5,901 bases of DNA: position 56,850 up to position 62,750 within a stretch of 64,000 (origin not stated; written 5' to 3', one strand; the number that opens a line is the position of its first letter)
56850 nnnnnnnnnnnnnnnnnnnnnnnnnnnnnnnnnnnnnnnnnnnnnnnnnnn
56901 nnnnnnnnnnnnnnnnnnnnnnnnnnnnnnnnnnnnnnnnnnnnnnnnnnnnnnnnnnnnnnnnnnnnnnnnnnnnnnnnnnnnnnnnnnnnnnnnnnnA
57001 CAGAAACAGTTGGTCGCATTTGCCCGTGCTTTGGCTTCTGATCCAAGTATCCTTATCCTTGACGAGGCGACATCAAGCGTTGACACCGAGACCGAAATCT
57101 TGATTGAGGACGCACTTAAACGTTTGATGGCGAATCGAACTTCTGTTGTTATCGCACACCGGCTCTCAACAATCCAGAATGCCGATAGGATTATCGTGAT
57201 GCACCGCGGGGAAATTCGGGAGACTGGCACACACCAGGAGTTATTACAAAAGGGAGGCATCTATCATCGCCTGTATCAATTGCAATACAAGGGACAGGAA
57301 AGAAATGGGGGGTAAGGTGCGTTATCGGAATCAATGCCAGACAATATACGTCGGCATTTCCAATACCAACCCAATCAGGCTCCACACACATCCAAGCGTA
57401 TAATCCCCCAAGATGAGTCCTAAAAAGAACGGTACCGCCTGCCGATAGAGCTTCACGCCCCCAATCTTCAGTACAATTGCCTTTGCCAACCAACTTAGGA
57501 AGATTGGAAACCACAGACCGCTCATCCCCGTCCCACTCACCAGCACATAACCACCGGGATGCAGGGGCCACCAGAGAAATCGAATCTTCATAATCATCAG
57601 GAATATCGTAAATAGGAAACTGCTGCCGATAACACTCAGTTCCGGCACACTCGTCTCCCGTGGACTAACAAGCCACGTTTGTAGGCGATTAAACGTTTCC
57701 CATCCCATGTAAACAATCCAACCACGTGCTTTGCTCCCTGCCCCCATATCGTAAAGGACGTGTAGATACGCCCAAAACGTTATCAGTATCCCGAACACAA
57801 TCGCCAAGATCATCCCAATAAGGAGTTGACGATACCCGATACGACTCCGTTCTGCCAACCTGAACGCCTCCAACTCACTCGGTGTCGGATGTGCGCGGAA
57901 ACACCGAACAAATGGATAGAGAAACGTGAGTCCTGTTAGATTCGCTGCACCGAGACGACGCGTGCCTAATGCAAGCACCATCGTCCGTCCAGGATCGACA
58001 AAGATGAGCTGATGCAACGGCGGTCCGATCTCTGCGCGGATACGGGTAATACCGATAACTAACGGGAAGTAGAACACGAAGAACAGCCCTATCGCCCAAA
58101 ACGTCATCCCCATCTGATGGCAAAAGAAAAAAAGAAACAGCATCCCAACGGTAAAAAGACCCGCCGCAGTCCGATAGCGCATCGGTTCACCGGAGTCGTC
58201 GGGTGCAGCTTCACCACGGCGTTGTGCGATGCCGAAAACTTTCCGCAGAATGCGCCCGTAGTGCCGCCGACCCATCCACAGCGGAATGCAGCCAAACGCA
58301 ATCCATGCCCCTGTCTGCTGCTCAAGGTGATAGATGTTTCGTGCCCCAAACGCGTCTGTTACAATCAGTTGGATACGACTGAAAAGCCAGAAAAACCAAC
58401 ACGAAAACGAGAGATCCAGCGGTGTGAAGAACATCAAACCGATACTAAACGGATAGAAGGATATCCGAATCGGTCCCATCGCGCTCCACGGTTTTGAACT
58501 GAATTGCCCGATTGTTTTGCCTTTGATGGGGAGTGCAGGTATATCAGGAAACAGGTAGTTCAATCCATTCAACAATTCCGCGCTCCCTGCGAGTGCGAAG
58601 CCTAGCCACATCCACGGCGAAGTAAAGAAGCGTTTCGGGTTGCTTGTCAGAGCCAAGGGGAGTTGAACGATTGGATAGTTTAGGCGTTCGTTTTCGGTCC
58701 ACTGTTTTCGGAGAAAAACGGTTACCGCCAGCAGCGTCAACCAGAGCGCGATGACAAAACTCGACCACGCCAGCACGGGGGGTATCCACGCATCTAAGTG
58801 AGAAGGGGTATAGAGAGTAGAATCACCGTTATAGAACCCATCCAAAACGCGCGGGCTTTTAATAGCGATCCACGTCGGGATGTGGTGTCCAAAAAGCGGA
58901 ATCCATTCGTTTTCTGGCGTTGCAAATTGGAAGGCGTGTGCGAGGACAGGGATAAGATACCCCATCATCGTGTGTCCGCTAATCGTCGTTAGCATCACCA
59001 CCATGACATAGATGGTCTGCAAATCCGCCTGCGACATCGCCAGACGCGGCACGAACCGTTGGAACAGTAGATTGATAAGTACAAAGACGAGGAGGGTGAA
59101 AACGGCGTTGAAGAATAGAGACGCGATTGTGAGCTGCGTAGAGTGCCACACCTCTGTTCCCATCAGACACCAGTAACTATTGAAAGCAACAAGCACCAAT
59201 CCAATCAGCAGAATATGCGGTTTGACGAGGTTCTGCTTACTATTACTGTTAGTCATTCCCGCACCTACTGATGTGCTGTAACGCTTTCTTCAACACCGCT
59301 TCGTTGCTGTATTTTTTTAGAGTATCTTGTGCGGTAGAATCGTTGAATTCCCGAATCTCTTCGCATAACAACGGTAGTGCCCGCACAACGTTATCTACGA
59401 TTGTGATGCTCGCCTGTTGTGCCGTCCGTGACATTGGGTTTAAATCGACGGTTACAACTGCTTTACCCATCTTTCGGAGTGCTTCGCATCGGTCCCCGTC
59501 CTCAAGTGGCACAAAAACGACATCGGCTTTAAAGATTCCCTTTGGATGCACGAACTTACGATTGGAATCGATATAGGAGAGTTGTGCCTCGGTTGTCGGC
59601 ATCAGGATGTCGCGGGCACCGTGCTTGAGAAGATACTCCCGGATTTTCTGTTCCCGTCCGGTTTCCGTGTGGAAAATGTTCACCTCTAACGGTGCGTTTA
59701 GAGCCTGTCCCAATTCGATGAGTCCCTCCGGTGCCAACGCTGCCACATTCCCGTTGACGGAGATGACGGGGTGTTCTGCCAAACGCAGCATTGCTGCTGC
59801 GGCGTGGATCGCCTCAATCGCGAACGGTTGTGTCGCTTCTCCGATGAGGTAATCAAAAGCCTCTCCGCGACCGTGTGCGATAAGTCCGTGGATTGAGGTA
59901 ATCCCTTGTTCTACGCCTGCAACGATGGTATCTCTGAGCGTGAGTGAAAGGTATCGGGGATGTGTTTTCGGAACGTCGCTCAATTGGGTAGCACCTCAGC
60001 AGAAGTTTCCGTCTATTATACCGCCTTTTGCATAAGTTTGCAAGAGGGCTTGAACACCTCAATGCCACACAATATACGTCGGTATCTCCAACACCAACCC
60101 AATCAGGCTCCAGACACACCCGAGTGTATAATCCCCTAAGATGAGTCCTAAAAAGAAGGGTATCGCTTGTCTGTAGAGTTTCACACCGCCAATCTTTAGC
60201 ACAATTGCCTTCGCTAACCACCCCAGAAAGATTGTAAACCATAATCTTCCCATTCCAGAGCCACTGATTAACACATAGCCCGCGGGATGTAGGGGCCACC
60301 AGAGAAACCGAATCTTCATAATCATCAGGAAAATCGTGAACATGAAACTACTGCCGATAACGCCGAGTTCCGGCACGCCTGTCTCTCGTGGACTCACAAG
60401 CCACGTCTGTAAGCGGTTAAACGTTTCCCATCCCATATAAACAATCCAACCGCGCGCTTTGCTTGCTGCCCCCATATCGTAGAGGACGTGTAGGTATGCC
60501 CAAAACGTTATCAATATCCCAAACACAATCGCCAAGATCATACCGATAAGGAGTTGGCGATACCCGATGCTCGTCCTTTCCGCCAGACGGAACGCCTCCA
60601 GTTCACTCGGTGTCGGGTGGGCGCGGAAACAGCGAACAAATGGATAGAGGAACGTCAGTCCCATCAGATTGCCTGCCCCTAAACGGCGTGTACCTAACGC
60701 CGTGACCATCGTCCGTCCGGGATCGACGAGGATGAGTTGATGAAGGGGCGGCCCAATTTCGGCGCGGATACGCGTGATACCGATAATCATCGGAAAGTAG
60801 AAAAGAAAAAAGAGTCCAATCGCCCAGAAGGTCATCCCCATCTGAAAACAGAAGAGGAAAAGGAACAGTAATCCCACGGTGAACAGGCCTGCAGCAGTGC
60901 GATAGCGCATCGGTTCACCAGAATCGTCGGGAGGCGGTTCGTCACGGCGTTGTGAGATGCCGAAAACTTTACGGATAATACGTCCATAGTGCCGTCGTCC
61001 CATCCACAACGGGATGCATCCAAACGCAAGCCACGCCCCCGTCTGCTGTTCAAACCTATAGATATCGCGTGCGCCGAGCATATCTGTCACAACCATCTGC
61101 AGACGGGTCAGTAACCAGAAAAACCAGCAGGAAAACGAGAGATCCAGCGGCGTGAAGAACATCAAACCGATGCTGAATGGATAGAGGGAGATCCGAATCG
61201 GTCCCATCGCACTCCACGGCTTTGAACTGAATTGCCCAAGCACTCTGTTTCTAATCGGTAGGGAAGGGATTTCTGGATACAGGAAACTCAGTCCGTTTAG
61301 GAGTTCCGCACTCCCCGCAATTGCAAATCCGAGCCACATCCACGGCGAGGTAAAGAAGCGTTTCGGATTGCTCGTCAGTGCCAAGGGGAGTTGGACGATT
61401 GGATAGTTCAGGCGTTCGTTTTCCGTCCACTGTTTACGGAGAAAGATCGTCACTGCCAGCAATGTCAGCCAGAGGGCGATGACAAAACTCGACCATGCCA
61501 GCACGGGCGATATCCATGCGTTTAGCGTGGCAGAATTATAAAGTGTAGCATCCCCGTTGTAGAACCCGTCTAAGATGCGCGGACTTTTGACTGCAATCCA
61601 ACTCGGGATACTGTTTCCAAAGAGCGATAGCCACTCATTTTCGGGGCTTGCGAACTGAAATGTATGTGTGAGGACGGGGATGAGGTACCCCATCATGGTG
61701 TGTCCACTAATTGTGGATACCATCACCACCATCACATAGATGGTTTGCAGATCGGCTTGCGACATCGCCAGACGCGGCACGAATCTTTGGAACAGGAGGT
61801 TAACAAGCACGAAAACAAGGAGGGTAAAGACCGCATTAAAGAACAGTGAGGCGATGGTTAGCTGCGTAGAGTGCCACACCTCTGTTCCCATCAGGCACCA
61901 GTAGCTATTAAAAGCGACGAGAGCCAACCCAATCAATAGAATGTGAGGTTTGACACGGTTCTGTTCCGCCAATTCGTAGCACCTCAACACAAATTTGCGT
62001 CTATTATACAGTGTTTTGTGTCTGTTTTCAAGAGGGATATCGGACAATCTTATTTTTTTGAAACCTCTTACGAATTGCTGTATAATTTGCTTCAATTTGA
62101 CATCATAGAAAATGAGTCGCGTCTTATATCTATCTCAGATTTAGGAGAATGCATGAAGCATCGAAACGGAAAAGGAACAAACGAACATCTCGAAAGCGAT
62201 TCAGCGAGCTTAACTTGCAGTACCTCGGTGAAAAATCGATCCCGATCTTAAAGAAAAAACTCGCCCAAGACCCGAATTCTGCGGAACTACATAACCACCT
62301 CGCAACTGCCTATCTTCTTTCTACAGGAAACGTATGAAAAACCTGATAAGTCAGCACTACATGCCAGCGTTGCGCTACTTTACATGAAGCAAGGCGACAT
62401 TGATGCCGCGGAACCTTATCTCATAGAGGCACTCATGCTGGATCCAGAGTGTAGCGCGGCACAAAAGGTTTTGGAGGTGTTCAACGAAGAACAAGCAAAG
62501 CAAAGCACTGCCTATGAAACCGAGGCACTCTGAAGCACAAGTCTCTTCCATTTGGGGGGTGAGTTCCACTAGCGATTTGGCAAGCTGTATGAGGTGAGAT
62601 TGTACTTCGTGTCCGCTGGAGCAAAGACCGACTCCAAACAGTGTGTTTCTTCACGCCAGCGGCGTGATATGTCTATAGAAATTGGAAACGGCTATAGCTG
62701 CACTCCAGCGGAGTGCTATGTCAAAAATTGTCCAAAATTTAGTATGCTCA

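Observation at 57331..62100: Very recent tandem duplication of the membrane-protein locus, with presence or absence of the DUF137-like gene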

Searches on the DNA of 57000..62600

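Call 36: search_rna_families(source=window, start=57000, end=62600, threshold=evalue, max_evalue=1)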
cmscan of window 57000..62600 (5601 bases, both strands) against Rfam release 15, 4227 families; matches with E-value up to 1: 0.
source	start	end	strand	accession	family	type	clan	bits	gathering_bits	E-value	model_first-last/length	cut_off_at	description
